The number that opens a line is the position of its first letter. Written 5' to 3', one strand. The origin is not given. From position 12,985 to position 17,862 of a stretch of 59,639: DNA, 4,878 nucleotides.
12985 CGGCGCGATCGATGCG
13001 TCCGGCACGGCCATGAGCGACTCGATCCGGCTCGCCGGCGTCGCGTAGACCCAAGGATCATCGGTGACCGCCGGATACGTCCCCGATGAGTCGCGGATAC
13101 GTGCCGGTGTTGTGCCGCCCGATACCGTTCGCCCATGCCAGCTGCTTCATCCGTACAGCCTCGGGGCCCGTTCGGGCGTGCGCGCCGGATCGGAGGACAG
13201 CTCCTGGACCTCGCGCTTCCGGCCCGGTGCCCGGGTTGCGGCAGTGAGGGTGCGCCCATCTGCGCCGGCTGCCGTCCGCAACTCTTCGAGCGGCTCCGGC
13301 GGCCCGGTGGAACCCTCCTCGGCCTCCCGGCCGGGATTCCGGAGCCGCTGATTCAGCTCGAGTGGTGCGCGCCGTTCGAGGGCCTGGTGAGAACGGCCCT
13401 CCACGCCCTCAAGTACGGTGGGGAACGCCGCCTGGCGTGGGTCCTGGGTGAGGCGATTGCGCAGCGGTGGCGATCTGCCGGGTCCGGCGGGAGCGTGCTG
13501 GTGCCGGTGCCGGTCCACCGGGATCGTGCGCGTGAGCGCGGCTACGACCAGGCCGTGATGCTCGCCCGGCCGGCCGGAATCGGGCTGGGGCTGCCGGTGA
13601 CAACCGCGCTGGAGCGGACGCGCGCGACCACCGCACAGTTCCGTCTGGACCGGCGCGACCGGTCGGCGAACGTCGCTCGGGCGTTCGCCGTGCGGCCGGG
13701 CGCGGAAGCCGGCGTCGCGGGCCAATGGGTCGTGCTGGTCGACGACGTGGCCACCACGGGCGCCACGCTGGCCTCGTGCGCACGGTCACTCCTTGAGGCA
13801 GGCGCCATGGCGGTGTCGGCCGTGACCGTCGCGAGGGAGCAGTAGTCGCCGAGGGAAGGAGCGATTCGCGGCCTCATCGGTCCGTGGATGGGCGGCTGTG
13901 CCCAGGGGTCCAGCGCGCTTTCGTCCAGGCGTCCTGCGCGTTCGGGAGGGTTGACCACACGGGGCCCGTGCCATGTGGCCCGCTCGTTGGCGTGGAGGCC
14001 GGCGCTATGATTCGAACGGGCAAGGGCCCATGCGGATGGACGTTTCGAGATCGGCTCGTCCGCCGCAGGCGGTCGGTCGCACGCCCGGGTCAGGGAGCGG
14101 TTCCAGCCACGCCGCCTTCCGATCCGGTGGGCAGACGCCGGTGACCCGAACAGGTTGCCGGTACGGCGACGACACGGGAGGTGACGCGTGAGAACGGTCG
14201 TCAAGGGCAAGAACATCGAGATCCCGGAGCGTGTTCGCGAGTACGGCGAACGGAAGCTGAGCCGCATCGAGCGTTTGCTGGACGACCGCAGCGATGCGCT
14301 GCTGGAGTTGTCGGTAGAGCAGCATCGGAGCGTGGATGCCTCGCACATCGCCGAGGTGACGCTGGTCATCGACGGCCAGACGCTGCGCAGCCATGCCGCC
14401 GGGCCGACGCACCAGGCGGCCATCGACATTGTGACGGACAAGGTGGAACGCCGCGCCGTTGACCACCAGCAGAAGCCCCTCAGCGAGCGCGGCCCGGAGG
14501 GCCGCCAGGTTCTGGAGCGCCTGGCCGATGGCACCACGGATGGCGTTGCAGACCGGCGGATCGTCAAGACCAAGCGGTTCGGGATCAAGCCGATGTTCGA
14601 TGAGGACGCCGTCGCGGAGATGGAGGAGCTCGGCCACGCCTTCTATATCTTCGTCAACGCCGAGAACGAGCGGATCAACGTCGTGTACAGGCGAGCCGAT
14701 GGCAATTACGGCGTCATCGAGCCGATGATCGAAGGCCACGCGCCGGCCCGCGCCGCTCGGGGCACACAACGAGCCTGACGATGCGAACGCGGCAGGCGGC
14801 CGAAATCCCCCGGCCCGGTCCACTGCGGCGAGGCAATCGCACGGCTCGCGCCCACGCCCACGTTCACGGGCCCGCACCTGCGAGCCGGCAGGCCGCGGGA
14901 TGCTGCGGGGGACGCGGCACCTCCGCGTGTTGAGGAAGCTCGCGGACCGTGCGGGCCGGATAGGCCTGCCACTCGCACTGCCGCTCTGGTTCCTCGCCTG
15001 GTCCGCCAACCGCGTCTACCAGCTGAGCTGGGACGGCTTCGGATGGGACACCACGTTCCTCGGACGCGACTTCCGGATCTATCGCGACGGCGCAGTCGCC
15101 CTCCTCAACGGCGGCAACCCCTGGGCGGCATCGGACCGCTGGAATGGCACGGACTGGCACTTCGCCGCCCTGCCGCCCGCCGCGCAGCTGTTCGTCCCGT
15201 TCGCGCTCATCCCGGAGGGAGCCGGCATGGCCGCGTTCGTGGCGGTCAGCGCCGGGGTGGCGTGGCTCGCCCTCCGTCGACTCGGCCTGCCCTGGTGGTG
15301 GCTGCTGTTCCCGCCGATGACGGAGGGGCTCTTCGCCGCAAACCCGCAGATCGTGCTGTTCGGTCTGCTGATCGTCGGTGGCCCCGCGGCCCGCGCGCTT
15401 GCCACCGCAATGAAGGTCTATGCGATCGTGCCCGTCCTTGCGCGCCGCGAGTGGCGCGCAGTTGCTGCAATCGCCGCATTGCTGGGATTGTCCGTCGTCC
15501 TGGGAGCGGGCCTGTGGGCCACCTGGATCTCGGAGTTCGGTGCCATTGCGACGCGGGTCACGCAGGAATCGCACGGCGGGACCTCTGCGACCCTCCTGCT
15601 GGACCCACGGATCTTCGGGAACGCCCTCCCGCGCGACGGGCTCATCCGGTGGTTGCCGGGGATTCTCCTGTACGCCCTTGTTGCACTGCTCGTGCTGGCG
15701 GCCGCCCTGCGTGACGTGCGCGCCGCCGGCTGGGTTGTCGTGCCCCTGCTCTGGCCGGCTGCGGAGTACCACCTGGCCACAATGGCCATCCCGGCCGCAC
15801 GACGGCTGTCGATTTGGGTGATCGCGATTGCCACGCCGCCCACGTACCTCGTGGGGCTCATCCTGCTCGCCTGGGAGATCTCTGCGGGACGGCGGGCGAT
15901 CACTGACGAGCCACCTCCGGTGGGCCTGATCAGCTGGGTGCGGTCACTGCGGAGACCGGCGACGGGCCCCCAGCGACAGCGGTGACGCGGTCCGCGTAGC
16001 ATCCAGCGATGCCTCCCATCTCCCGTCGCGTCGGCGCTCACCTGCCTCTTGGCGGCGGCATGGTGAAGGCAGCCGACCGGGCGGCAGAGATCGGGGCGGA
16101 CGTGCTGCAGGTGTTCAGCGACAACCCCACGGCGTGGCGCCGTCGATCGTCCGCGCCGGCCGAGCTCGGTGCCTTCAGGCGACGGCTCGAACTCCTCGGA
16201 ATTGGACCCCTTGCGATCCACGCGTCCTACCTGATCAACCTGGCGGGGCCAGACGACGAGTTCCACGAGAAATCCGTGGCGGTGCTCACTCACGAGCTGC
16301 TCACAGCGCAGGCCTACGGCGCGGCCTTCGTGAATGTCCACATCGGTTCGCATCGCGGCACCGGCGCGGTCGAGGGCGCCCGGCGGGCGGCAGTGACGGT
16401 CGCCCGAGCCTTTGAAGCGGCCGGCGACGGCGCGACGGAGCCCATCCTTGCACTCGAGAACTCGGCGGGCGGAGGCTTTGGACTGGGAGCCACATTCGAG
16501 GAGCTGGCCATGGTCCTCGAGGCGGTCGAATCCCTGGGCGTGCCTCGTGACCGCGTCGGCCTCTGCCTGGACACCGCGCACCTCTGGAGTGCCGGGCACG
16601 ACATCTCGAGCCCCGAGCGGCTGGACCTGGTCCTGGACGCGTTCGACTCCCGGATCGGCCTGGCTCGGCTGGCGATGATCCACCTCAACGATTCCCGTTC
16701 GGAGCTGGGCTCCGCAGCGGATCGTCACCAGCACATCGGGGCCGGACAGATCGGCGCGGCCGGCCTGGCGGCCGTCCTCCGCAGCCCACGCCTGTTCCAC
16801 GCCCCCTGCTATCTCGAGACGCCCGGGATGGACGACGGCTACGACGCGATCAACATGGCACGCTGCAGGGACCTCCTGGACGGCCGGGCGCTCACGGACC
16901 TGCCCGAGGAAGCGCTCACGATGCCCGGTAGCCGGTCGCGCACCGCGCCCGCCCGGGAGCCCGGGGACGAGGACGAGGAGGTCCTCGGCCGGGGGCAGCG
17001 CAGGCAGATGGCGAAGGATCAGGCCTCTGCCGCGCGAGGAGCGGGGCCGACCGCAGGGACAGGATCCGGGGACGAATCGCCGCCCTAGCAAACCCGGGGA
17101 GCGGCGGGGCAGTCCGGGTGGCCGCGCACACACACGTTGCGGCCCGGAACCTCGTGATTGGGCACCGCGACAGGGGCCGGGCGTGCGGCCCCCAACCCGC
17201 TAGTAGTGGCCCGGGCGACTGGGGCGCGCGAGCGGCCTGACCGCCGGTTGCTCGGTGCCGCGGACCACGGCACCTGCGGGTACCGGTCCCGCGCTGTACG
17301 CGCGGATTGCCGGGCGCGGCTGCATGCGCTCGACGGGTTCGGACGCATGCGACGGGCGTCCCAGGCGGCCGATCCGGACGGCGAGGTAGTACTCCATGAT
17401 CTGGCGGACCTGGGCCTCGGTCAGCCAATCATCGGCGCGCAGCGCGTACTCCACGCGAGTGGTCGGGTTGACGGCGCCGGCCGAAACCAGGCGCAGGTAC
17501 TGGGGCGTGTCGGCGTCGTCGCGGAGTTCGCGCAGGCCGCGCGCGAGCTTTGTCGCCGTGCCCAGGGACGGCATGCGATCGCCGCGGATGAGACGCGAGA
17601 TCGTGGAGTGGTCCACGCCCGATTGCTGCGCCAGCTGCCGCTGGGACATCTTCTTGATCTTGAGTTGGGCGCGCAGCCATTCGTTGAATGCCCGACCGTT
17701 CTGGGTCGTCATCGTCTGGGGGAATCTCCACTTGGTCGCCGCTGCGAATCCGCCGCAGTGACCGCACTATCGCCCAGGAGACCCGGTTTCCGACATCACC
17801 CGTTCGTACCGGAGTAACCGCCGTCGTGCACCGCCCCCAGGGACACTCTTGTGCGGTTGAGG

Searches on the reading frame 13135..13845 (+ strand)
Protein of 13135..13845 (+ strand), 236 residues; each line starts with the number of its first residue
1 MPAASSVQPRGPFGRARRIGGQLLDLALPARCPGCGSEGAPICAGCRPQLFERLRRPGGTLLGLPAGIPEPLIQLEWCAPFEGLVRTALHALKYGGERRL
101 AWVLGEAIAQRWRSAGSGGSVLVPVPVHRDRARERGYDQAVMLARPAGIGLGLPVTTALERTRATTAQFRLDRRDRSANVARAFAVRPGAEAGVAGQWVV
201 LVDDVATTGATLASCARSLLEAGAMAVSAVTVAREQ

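Call 7: search_protein_families(library=pfam, proteins=[window:13135-13845:+], max_evalue=0.01)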
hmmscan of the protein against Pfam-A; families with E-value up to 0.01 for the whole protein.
window:13135-13845:+ (236 aa): 2 families
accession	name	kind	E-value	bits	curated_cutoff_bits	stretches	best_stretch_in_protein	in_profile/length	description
PF00156.33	Pribosyltran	-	3.3e-06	27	26.3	1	189-233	80-124/158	Phosphoribosyl transferase domain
PF18912.6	DZR_2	-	6.4e-05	23.1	27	1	23-57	1-37/56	Double zinc ribbon domain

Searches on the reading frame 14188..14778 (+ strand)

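Call 7: search_protein_families(library=pfam, proteins=[window:14188-14778:+], max_evalue=0.01)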
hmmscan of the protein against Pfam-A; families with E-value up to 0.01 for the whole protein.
window:14188-14778:+ (196 aa): 2 families
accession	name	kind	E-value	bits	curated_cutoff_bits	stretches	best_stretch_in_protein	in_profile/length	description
PF16321.10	Ribosom_S30AE_C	-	2.2e-24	85.3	25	1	122-176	3-57/57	Sigma 54 modulation/S30EA ribosomal protein C terminus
PF02482.25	Ribosomal_S30AE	-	2.2e-13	51.2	23.7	1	5-96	3-86/88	Sigma 54 modulation protein / S30EA ribosomal protein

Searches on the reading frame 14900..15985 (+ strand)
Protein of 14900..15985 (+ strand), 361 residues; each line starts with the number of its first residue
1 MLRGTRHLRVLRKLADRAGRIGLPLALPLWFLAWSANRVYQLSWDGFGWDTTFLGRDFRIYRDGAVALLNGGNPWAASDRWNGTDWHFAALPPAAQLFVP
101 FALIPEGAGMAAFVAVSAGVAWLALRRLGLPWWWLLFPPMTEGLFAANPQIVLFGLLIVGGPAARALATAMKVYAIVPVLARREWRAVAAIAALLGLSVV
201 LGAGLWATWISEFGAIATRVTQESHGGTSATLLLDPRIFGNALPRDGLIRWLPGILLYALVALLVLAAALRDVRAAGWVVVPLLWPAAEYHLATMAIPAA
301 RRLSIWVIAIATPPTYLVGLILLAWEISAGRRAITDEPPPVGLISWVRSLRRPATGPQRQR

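Call 7: search_protein_families(library=pfam, proteins=[window:14900-15985:+], max_evalue=0.01)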
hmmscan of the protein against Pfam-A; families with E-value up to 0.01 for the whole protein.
window:14900-15985:+ (361 aa): 1 family
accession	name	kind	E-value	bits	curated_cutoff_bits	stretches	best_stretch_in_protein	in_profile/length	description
PF09594.16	GT87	-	2.8e-07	31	25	1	92-281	5-228/237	Glycosyltransferase family 87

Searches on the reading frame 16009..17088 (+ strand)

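Call 7: search_protein_families(library=pfam, proteins=[window:16009-17088:+], max_evalue=0.01)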
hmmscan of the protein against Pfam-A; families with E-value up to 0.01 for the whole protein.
window:16009-17088:+ (359 aa): 1 family
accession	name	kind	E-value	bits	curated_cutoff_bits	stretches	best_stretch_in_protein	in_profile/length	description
PF01261.30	AP_endonuc_2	-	2.8e-40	139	31.1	1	23-275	2-233/249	Xylose isomerase-like TIM barrel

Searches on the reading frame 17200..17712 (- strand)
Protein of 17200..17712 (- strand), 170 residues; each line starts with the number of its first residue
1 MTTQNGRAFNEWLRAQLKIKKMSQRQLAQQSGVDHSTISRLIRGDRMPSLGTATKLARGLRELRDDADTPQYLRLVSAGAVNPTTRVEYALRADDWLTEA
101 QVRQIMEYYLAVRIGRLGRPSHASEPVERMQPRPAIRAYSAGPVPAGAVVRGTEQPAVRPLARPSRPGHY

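Call 40: search_protein_families(library=pfam, proteins=[window:17200-17712:-], max_evalue=0.001)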
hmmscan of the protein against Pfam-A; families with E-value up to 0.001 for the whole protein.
window:17200-17712:- (170 aa): 4 families
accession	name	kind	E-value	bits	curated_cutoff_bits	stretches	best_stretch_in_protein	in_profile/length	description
PF01381.28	HTH_3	-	1.1e-12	48.2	23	1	13-60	1-48/55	Helix-turn-helix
PF13560.12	HTH_31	-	1.3e-07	32.2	27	1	21-65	14-59/64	Helix-turn-helix domain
PF13443.12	HTH_26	-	7.9e-05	23.3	22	1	13-58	2-48/63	Cro/C1-type HTH DNA-binding domain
PF13936.12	HTH_38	-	0.00016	21.8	27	1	16-43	15-42/44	Helix-turn-helix domain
